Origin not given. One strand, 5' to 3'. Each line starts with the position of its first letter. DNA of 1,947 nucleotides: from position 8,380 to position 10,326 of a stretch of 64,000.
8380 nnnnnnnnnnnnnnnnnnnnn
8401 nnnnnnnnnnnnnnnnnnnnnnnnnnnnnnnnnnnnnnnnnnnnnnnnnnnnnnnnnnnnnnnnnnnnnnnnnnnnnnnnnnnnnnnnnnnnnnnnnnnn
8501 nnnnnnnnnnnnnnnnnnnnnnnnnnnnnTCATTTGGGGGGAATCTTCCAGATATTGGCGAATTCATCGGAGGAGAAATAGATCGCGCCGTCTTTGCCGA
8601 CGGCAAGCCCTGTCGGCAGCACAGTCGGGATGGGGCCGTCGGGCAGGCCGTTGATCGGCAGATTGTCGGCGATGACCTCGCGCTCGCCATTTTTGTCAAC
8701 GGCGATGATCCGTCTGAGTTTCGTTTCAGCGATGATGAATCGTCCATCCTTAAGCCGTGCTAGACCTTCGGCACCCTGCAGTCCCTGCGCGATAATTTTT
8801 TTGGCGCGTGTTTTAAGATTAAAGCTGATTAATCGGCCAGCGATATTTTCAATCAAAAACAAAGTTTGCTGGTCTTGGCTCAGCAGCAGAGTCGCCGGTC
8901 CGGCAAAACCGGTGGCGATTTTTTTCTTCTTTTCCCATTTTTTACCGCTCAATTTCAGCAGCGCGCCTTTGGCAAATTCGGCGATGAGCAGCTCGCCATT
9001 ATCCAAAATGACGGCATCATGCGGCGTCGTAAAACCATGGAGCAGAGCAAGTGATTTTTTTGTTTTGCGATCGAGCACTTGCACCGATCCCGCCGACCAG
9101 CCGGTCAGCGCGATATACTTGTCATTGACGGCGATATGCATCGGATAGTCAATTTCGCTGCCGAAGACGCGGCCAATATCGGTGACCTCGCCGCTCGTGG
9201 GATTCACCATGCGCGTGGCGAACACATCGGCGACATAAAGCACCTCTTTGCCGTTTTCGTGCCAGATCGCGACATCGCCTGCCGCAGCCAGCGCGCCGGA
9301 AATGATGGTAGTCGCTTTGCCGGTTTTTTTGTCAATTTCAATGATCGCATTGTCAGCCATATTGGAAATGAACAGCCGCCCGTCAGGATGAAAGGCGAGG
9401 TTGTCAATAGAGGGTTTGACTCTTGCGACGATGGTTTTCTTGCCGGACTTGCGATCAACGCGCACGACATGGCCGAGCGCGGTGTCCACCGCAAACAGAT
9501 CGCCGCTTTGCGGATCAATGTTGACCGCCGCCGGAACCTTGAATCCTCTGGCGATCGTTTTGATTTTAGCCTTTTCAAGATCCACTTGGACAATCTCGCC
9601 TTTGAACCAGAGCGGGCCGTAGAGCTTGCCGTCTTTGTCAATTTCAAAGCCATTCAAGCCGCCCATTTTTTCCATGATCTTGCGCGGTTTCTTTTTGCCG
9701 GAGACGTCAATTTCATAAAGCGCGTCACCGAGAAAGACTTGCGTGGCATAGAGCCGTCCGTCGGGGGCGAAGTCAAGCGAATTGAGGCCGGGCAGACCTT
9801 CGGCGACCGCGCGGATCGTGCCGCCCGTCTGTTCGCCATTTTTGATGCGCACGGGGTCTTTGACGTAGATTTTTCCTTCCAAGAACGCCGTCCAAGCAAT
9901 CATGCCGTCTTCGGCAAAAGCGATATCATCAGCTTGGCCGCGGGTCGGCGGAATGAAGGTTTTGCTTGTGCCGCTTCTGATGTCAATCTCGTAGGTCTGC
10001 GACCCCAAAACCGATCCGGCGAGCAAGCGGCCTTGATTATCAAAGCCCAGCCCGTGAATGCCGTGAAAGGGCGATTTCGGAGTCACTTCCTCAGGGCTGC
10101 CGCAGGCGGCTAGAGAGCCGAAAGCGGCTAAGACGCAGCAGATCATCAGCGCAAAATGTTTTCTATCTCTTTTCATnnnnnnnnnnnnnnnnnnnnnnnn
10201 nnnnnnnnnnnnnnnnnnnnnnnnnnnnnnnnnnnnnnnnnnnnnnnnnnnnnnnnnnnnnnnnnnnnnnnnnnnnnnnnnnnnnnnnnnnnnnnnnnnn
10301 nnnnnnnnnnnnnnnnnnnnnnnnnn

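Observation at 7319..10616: Translationally coupled three-gene operon: HIT hydrolase, beta-propeller lipoprotein and Tat-exported nitroreductase-like protein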

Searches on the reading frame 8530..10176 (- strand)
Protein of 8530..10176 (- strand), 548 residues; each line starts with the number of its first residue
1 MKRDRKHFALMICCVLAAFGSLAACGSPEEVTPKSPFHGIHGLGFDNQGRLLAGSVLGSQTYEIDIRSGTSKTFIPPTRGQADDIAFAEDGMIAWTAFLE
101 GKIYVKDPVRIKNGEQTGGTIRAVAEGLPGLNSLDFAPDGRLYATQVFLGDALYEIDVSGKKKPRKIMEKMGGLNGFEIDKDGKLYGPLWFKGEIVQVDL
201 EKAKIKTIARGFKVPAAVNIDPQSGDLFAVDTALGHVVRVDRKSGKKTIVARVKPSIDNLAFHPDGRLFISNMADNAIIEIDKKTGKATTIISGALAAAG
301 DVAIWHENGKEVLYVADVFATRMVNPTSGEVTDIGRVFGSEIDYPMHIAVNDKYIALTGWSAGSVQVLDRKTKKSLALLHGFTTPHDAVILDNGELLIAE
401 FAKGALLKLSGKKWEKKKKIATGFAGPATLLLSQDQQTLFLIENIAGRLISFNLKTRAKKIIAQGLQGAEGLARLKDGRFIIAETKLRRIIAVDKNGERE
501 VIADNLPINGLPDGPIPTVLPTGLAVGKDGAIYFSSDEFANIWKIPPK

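Call 3: search_protein_families(library=pfam, proteins=[window:8530-10176:-], max_evalue=0.01)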
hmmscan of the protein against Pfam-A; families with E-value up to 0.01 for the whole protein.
window:8530-10176:- (548 aa): 13 families
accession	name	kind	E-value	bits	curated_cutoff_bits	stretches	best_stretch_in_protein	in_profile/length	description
PF08450.18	SGL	-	3.7e-13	50.1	26.3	2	41-216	43-228/246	SMP-30/Gluconolactonase/LRE-like region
PF03088.22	Str_synth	-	2.4e-08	34.4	25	1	440-490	30-81/89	Strictosidine synthase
PF21959.2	DUF6923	-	3.4e-08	34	27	0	129-211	87-170/234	Repeat of unknown function (DUF6923)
PF24814.1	WD40_Prp19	-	4.5e-06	26.4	320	0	230-293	65-130/281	Prp19 WD40 domain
PF01436.27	NHL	-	7.3e-06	26.2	20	0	382-401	1-20/28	NHL repeat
PF12894.13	ANAPC4_WD40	-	0.00016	22.3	22.9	1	225-290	7-74/91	Anaphase-promoting complex subunit 4 WD40 domain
PF20067.5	SSL_N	-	0.00022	21.4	18.9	0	524-537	26-39/46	Strictosidine synthase-like, N-terminal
PF25174.1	Beta-prop_THOC3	-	0.00033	20.2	305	1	228-311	62-143/272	THOC3 beta-propeller domain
PF24684.1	Vgb_lyase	-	0.0006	19.2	50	0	136-400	20-282/290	Virginiamycin B lyase family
PF25175.1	Beta-prop_WDR5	-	0.0013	18.5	250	1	255-399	11-152/296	WDR5 beta-propeller domain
PF13360.13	PQQ_2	-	0.0019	18.3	27.6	0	224-289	32-96/233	Outer membrane protein assembly factor BamB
PF23414.1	Beta-prop_EML_2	-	0.0019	18.1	90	0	216-279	43-106/266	Echinoderm microtubule-associated protein second beta-propeller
PF24796.1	WDR55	-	0.0049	16.4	200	0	226-295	20-94/296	WDR55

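Call 4: search_protein_families(library=ncbifam, proteins=[window:8530-10176:-], max_evalue=0.01)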
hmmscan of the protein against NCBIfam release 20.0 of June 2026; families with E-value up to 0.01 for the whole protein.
window:8530-10176:- (548 aa): 6 families
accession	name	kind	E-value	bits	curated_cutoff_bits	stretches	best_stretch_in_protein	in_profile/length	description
NF033206.1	ScyE_fam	subfamily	6.9e-22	78.4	80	4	192-274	233-321/333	ScyD/ScyE family protein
NF053768.1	CIS12_fam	equivalog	1.5e-05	23.9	860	0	361-501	62-202/715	CIS12 family contractile injection system protein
TIGR02604.1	Piru_Ver_Nterm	subfamily_domain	5.5e-05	22.7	122.2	0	130-314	125-280/367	PVC-type heme-binding CxxCH protein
NF053518.1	DipepPtdsDpp5Prph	equivalog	0.0012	17.5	900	0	59-208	227-380/655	dipeptidyl-peptidase Dpp5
NF052280.1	7_blade_YncE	equivalog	0.0018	17.1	400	0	198-316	155-274/338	7-bladed beta-propeller protein YncE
NF037948.1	signal_int_SinM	equivalog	0.0061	16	250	0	193-250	118-171/387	signal integration modulator SinM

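Call 12: find_homologous_proteins(query=window:8530-10176:-)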
Query window:8530-10176:- (548 aa): 3156 proteins with E <= 0.001 among 8000 candidates; the best 120 are listed.
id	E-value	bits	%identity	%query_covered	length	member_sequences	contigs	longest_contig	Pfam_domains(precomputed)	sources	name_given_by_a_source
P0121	0.0e+0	1228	100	100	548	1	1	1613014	PF24814.2,PF21959.3,PF03088.23,PF01436.28,PF08450.19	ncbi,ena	-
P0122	2.5e-298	1008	81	100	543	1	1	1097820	PF21959.3,PF03088.23,PF01436.28,PF08450.19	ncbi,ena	-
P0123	2.4e-287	972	80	99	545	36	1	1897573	PF13360.14,PF25174.2,PF21959.3,PF20067.6,PF03088.23,PF01436.28,PF08450.19,PF23414.2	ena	-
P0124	1.2e-233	795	68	95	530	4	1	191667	PF21959.3,PF03088.23,PF01436.28,PF25021.2,PF08450.19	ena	-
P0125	5.6e-226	769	64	98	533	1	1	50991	PF24814.2,PF21959.3,PF03088.23,PF01436.28,PF08450.19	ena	-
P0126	1.6e-181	623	56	97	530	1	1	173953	PF21959.3,PF20067.6,PF24684.2,PF01436.28,PF08450.19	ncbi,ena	-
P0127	4.4e-172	591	52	95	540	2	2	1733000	PF13360.14,PF25174.2,PF21959.3,PF20067.6,PF24684.2,PF01436.28,PF08450.19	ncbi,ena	-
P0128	4.4e-166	572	52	95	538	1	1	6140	PF13360.14,PF21959.3,PF20067.6,PF24684.2,PF01436.28,PF25021.2,PF08450.19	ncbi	-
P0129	1.3e-159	550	50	97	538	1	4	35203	PF13360.14,PF21959.3,PF24684.2,PF01436.28,PF08450.19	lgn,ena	-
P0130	1.6e-159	550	50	97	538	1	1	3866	PF13360.14,PF21959.3,PF24684.2,PF01436.28,PF08450.19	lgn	-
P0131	1.4e-158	547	51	94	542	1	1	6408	PF21959.3,PF24684.2,PF01436.28,PF08450.19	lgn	-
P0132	4.5e-158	545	52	95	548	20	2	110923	PF21959.3,PF24684.2,PF01436.28,PF08450.19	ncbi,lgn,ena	-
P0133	6.6e-155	535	49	99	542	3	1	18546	PF21959.3,PF24684.2,PF01436.28,PF08450.19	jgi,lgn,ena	-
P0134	1.7e-154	533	47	99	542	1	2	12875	PF13360.14,PF21959.3,PF24684.2,PF08450.19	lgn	-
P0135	8.6e-154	531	51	94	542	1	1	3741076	PF21959.3,PF24684.2,PF01436.28,PF08450.19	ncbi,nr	ncbi:hypothetical protein QMT40_001880 [Parvibaculaceae bacterium PLY_AMNH_Bact1]|nr:hypothetical pr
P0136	1.1e-153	531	51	94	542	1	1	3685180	PF21959.3,PF24684.2,PF08450.19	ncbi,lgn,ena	-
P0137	1.7e-153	530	50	95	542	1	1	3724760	PF21959.3,PF24684.2,PF01436.28,PF08450.19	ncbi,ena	-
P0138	3.1e-153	529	50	95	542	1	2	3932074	PF21959.3,PF24684.2,PF01436.28,PF08450.19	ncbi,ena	-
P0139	4.1e-153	529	49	99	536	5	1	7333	PF13360.14,PF21959.3,PF24684.2,PF01436.28,PF08450.19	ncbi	ncbi:MAG: hypothetical protein WD671_05220 [Parvibaculum sp.]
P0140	5.5e-153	528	48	100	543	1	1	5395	PF13360.14,PF21959.3,PF22807.3,PF03088.23,PF24684.2,PF01436.28,PF08450.19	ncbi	-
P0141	6.3e-153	528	50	95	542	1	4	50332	PF21959.3,PF24817.2,PF24684.2,PF01436.28,PF08450.19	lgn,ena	-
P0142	7.6e-153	528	49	100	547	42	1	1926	PF13360.14,PF21959.3,PF20067.6,PF22807.3,PF24684.2,PF01436.28,PF08450.19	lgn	-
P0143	8.2e-153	528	50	94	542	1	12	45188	PF21959.3,PF22807.3,PF24684.2,PF01436.28,PF08450.19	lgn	-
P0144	1.3e-152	527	50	99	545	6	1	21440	PF21959.3,PF20067.6,PF22807.3,PF03088.23,PF24684.2,PF01436.28,PF08450.19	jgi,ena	-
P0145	1.4e-152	527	50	94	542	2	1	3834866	PF21959.3,PF24684.2,PF08450.19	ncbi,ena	-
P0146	1.4e-152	527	50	94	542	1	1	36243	PF13360.14,PF21959.3,PF24684.2,PF01436.28,PF08450.19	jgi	jgi:hypothetical protein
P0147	1.9e-152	527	48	99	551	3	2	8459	PF13360.14,PF25174.2,PF23381.2,PF21959.3,PF12894.14,PF20067.6,PF26550.2,PF24684.2,PF01436.28,PF08450.19,PF23414.2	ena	-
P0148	2.0e-152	527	49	95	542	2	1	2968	PF21959.3,PF24684.2,PF01436.28,PF08450.19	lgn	-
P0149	2.5e-152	526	49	94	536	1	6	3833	PF13360.14,PF21959.3,PF24684.2,PF01436.28,PF25021.2,PF08450.19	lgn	-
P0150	2.7e-152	526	50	94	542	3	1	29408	PF13360.14,PF21959.3,PF22807.3,PF24684.2,PF01436.28,PF08450.19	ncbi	-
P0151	4.3e-152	525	48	99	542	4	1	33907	PF13360.14,PF21959.3,PF22807.3,PF24684.2,PF08450.19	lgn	-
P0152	4.6e-152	525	50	95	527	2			PF21959.3,PF24684.2,PF01436.28,PF08450.19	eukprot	eukprot:s1_g2118.t1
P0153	5.0e-152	525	49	100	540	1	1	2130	PF21959.3,PF24684.2,PF01436.28,PF08450.19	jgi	-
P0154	5.2e-152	525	47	98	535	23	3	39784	PF13360.14,PF21959.3,PF24684.2,PF01436.28,PF25021.2,PF08450.19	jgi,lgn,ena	-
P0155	7.0e-152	525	49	95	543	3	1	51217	PF13360.14,PF21959.3,PF03088.23,PF24684.2,PF01436.28,PF08450.19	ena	-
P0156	9.6e-152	524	49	98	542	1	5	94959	PF13360.14,PF21959.3,PF22807.3,PF24684.2,PF01436.28,PF08450.19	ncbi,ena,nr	ncbi:MAG: hypothetical protein CMI60_12155 [Parvibaculum sp.]|nr:hypothetical protein [Parvibaculum 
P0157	1.0e-151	524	49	98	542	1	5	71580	PF13360.14,PF21959.3,PF22807.3,PF24684.2,PF01436.28,PF08450.19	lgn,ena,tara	tara:strand:- start:7781 stop:9409 length:1629 start_codon:yes stop_codon:yes gene_type:complete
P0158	1.2e-151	524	50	94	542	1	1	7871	PF13360.14,PF21959.3,PF22807.3,PF24684.2,PF01436.28,PF08450.19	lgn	-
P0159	2.5e-151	523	48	99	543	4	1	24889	PF13360.14,PF21959.3,PF22807.3,PF24684.2,PF01436.28,PF08450.19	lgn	-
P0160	3.4e-151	522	50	98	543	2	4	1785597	PF21959.3,PF22807.3,PF24684.2,PF08450.19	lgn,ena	-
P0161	5.1e-151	522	48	100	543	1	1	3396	PF13360.14,PF21959.3,PF22807.3,PF03088.23,PF24684.2,PF01436.28,PF08450.19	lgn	-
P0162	5.5e-151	522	49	98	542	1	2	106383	PF13360.14,PF21959.3,PF22807.3,PF24684.2,PF01436.28,PF08450.19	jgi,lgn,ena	jgi:sugar lactone lactonase YvrE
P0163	6.6e-151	522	47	98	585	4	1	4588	PF05096.19,PF13360.14,PF21959.3,PF12894.14,PF24684.2,PF01436.28,PF08450.19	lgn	-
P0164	7.4e-151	521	49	94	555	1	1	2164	PF13360.14,PF21959.3,PF24684.2,PF01436.28,PF25021.2,PF08450.19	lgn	-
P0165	1.1e-150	521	48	100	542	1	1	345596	PF13360.14,PF20067.6,PF24684.2,PF01436.28,PF08450.19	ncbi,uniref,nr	ncbi:SMP-30/gluconolactonase/LRE family protein [Bradyrhizobium sp. BRP22]|uniref:Vgb family protein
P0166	1.2e-150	521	49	95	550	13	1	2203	PF13360.14,PF21959.3,PF22807.3,PF24684.2,PF01436.28,PF08450.19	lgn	-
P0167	1.3e-150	521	48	97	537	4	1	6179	PF13360.14,PF21959.3,PF22807.3,PF24684.2,PF01436.28,PF08450.19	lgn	-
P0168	1.7e-150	520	49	95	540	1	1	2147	PF13360.14,PF21959.3,PF20067.6,PF24684.2,PF01436.28,PF08450.19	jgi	jgi:sugar lactone lactonase YvrE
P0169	1.8e-150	520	47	99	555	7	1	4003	PF13360.14,PF21959.3,PF24684.2,PF01436.28,PF25021.2,PF08450.19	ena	-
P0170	1.9e-150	520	48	99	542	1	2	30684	PF21959.3,PF22807.3,PF24684.2,PF08450.19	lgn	-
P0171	2.1e-150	520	48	100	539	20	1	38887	PF21959.3,PF24684.2,PF01436.28,PF08450.19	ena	-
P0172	2.4e-150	520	48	100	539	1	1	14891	PF21959.3,PF22807.3,PF24684.2,PF01436.28,PF08450.19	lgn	-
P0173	2.7e-150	520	50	95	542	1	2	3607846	PF21959.3,PF24684.2,PF01436.28,PF08450.19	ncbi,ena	-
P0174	3.4e-150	519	48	95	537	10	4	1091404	PF21959.3,PF24684.2,PF01436.28,PF08450.19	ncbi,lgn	-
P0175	4.0e-150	519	49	98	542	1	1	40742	PF13360.14,PF21959.3,PF22807.3,PF24684.2,PF01436.28,PF08450.19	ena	-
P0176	5.3e-150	519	49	96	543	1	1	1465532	PF13360.14,PF21959.3,PF22807.3,PF03088.23,PF24684.2,PF01436.28,PF08450.19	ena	-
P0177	5.4e-150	519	48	98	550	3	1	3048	PF21959.3,PF01731.27,PF20067.6,PF22807.3,PF03088.23,PF24684.2,PF01436.28,PF08450.19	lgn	-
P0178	8.0e-150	518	49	97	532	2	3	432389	PF21959.3,PF03088.23,PF24684.2,PF01436.28,PF08450.19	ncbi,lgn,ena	-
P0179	9.2e-150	518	50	94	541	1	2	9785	PF21959.3,PF22807.3,PF24684.2,PF01436.28,PF08450.19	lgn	-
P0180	1.1e-149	518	50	94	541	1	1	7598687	PF21959.3,PF22807.3,PF24684.2,PF01436.28,PF08450.19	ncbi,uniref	ncbi:hypothetical protein [Bradyrhizobium centrosematis]|uniref:hypothetical protein n=1 Tax=Bradyrh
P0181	1.7e-149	517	47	99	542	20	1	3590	PF13360.14,PF21959.3,PF22807.3,PF24684.2,PF01436.28,PF08450.19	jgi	-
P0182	1.8e-149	517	46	98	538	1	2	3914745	PF13360.14,PF21959.3,PF21783.3,PF24684.2,PF01436.28,PF08450.19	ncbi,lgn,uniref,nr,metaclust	ncbi:NHL repeat containing protein [Parvibaculum lavamentivorans DS-1]|uniref:NHL repeat containing 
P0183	2.2e-149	517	50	95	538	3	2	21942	PF03088.23,PF24684.2,PF01436.28,PF08450.19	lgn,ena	-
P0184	2.8e-149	516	48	96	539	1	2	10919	PF21959.3,PF22807.3,PF24684.2,PF01436.28,PF08450.19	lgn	-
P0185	3.5e-149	516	47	100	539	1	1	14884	PF21959.3,PF22807.3,PF24684.2,PF01436.28,PF08450.19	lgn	-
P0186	3.6e-149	516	49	95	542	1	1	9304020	PF21959.3,PF24684.2,PF01436.28,PF08450.19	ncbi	ncbi:Vgb family protein [Bradyrhizobium sp. USDA 10063]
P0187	3.7e-149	516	49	94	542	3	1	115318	PF21959.3,PF22807.3,PF24684.2,PF01436.28,PF08450.19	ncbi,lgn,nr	ncbi:MAG: PQQ-binding-like beta-propeller repeat protein [Rhodobiaceae bacterium]|nr:PQQ-binding-lik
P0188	4.1e-149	516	47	96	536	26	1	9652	PF13360.14,PF21959.3,PF12894.14,PF24684.2,PF01436.28,PF08450.19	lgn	-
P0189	4.7e-149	515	47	95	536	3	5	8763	PF21959.3,PF24684.2,PF01436.28,PF25021.2,PF14339.13,PF08450.19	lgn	-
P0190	4.8e-149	515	47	98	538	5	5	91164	PF13360.14,PF21959.3,PF24684.2,PF01436.28,PF08450.19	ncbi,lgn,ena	-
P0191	5.2e-149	515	48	95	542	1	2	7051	PF13360.14,PF21959.3,PF24684.2,PF01436.28,PF08450.19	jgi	jgi:sugar lactone lactonase YvrE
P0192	5.3e-149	515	49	96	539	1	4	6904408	PF21959.3,PF24684.2,PF01436.28,PF08450.19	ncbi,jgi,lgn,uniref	ncbi:SMP-30/gluconolactonase/LRE family protein [Bradyrhizobium sp. A11]|jgi:sugar lactone lactonase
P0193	6.3e-149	515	47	96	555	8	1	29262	PF13360.14,PF21959.3,PF24684.2,PF01436.28,PF08450.19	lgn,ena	-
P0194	7.2e-149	515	49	96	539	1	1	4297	PF21959.3,PF24684.2,PF01436.28,PF08450.19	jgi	jgi:sugar lactone lactonase YvrE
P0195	8.8e-149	515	48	95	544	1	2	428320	PF13360.14,PF21959.3,PF01731.27,PF20067.6,PF03088.23,PF24684.2,PF01436.28,PF08450.19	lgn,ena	-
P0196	1.1e-148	514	48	94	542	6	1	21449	PF13360.14,PF21959.3,PF01731.27,PF22807.3,PF24684.2,PF01436.28,PF08450.19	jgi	jgi:sugar lactone lactonase YvrE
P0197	1.1e-148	514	47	98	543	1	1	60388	PF13360.14,PF21959.3,PF22807.3,PF03088.23,PF24684.2,PF01436.28,PF08450.19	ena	-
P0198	1.2e-148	514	47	99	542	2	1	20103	PF21959.3,PF01731.27,PF22807.3,PF24684.2,PF01436.28,PF08450.19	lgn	-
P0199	1.5e-148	514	45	98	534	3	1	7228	PF13360.14,PF21959.3,PF24684.2,PF01436.28,PF25021.2,PF08450.19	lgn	-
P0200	1.9e-148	513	47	94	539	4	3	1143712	PF13360.14,PF21959.3,PF22807.3,PF24684.2,PF01436.28,PF08450.19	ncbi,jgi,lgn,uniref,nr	ncbi:PQQ-binding-like beta-propeller repeat protein [Parvibaculum sp.]|uniref:outer membrane protein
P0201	2.0e-148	513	47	95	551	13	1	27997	PF13360.14,PF21959.3,PF12894.14,PF20067.6,PF03088.23,PF16819.12,PF24684.2,PF01436.28,PF08450.19,PF23414.2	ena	-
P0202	2.0e-148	513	48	98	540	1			PF21959.3,PF03088.23,PF24684.2,PF01436.28,PF08450.19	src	-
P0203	2.5e-148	513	48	98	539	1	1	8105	PF21959.3,PF22807.3,PF24684.2,PF01436.28,PF08450.19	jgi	jgi:sugar lactone lactonase YvrE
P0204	2.6e-148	513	47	99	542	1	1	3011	PF21959.3,PF01731.27,PF22807.3,PF24684.2,PF01436.28,PF08450.19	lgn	-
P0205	2.8e-148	513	48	94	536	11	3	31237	PF13360.14,PF21959.3,PF24684.2,PF01436.28,PF08450.19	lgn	-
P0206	2.9e-148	513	48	98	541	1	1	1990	PF21959.3,PF24684.2,PF01436.28,PF08450.19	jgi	jgi:sugar lactone lactonase YvrE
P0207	3.0e-148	513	49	95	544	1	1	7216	PF21959.3,PF20067.6,PF22807.3,PF24684.2,PF08450.19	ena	-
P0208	3.0e-148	513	49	97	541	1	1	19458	PF21959.3,PF03088.23,PF24684.2,PF01436.28,PF08450.19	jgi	jgi:sugar lactone lactonase YvrE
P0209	3.4e-148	513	48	98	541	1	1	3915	PF13360.14,PF21959.3,PF24684.2,PF01436.28,PF08450.19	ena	-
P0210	3.5e-148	513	48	95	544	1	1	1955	PF13360.14,PF21959.3,PF20067.6,PF03088.23,PF24684.2,PF08450.19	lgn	-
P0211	3.5e-148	513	47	95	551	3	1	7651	PF13360.14,PF25174.2,PF23381.2,PF21959.3,PF12894.14,PF26550.2,PF16819.12,PF24684.2,PF01436.28,PF08450.19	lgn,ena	-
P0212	5.9e-148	512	48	98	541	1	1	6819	PF13360.14,PF21959.3,PF24684.2,PF01436.28,PF08450.19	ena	-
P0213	5.9e-148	512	48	98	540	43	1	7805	PF21959.3,PF20067.6,PF24684.2,PF01436.28,PF08450.19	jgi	jgi:streptogramin lyase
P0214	6.4e-148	512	48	100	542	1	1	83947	PF21959.3,PF24684.2,PF01436.28,PF08450.19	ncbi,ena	-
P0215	6.7e-148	512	49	94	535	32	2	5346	PF13360.14,PF21959.3,PF24684.2,PF01436.28,PF08450.19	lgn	-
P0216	6.8e-148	512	48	99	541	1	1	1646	PF21959.3,PF24684.2,PF01436.28,PF08450.19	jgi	jgi:sugar lactone lactonase YvrE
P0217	7.3e-148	511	48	98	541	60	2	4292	PF21959.3,PF03088.23,PF24684.2,PF01436.28,PF08450.19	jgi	jgi:sugar lactone lactonase YvrE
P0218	8.1e-148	511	47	99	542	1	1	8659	PF21959.3,PF01731.27,PF22807.3,PF24684.2,PF01436.28,PF08450.19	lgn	-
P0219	8.7e-148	511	49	94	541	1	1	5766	PF21959.3,PF20067.6,PF03088.23,PF24684.2,PF01436.28,PF08450.19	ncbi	-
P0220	9.1e-148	511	47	94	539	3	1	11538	PF13360.14,PF21959.3,PF22807.3,PF24684.2,PF01436.28,PF08450.19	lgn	-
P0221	9.7e-148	511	47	98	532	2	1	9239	PF21959.3,PF03088.23,PF24684.2,PF01436.28,PF08450.19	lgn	-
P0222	1.1e-147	511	49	93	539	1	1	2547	PF21959.3,PF24684.2,PF01436.28,PF08450.19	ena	-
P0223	1.1e-147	511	48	95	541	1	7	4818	PF21959.3,PF22807.3,PF24684.2,PF01436.28,PF08450.19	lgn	-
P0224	1.1e-147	511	49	95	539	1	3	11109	PF21959.3,PF24684.2,PF01436.28,PF08450.19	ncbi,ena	-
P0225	1.2e-147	511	48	98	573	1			PF21959.3,PF24684.2,PF01436.28,PF08450.19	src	-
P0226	1.3e-147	511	49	95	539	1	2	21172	PF21959.3,PF20067.6,PF22807.3,PF24684.2,PF01436.28,PF08450.19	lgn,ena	-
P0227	1.4e-147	511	48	98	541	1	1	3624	PF13360.14,PF21959.3,PF24684.2,PF01436.28,PF08450.19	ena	-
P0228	1.4e-147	511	49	95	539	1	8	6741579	PF21959.3,PF24684.2,PF01436.28,PF08450.19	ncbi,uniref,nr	ncbi:hypothetical protein C7U92_17645 [Bradyrhizobium sp. WBOS7]|uniref:SMP-30/Gluconolactonase/LRE-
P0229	1.5e-147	510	48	99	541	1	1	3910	PF13360.14,PF21959.3,PF24684.2,PF01436.28,PF08450.19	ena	-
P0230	1.6e-147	510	49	95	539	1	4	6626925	PF21959.3,PF24684.2,PF01436.28,PF08450.19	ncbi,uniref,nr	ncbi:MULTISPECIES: SMP-30/gluconolactonase/LRE family protein [unclassified Bradyrhizobium]|uniref:S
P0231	1.7e-147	510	48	98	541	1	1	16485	PF13360.14,PF21959.3,PF24684.2,PF01436.28,PF08450.19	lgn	-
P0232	1.7e-147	510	49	99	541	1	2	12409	PF13360.14,PF21959.3,PF24684.2,PF01436.28,PF08450.19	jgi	jgi:sugar lactone lactonase YvrE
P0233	1.7e-147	510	49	97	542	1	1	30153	PF21959.3,PF24684.2,PF01436.28,PF08450.19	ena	-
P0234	1.7e-147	510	48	98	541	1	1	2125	PF13360.14,PF21959.3,PF03088.23,PF24684.2,PF01436.28,PF08450.19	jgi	jgi:sugar lactone lactonase YvrE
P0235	2.0e-147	510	50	94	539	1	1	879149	PF21959.3,PF22807.3,PF24684.2,PF01436.28,PF08450.19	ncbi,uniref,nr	ncbi:hypothetical protein [Bradyrhizobium sp. CCBAU 53415]|uniref:hypothetical protein n=1 Tax=Brady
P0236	2.1e-147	510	48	96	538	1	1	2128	PF21959.3,PF22807.3,PF24684.2,PF01436.28,PF08450.19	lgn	-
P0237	2.3e-147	510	46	99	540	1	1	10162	PF22807.3,PF24684.2,PF01436.28,PF08450.19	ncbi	ncbi:Virginiamycin B lyase [subsurface metagenome]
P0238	2.4e-147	510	47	99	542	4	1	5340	PF21959.3,PF01731.27,PF24684.2,PF01436.28,PF08450.19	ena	-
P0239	2.6e-147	510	48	99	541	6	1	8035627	PF21959.3,PF24684.2,PF01436.28,PF08450.19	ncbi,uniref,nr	ncbi:hypothetical protein [Bradyrhizobium sp. CB3481]|uniref:hypothetical protein n=1 Tax=Bradyrhizo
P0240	2.7e-147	510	49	95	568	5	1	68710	PF13360.14,PF21959.3,PF22807.3,PF24684.2,PF01436.28,PF08450.19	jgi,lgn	-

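Call 14: find_encoding_contigs(protein=P0123, flank=6000, max_places=2)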
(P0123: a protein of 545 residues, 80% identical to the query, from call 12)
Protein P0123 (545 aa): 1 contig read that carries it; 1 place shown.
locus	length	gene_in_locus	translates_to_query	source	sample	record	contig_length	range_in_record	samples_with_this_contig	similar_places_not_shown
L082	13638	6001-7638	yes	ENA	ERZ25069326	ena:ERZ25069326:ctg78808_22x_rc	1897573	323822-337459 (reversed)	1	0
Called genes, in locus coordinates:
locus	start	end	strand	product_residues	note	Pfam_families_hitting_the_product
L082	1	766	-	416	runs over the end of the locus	PF12704:MacB_PCD, PF02687:FtsX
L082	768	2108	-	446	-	PF00587:tRNA-synt_2b, PF03129:HGTP_anticodon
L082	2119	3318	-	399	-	PF00990:GGDEF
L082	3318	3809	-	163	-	-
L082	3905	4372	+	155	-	PF14588:YjgF_endoribonc, PF01042:Ribonuc_L-PSP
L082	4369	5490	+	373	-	PF04339:FemAB_like, PF13480:Acetyltransf_6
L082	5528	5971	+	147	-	PF11969:DcpS_C, PF01230:HIT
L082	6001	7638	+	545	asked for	PF21959:DUF6923 (faint), PF01436:NHL (faint), PF08450:SGL (faint), PF13360:PQQ_2 (faint), PF23414:Beta-prop_EML_2 (faint), PF25174:Beta-prop_THOC3 (faint), PF20067:SSL_N (faint), PF03088:Str_synth (weak)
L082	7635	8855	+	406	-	PF00881:Nitroreductase (faint)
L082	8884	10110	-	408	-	-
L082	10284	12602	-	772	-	PF02861:Clp_N, PF00004:AAA, PF17871:AAA_lid_9, PF00004:AAA, PF07724:AAA_2, PF07728:AAA_5, PF13401:AAA_22 (weak), PF10431:ClpB_D2-small, +5 more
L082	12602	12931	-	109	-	PF02617:ClpS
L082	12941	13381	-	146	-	PF00226:DnaJ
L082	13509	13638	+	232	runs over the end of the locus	PF01726:LexA_DNA_bind, PF00717:Peptidase_S24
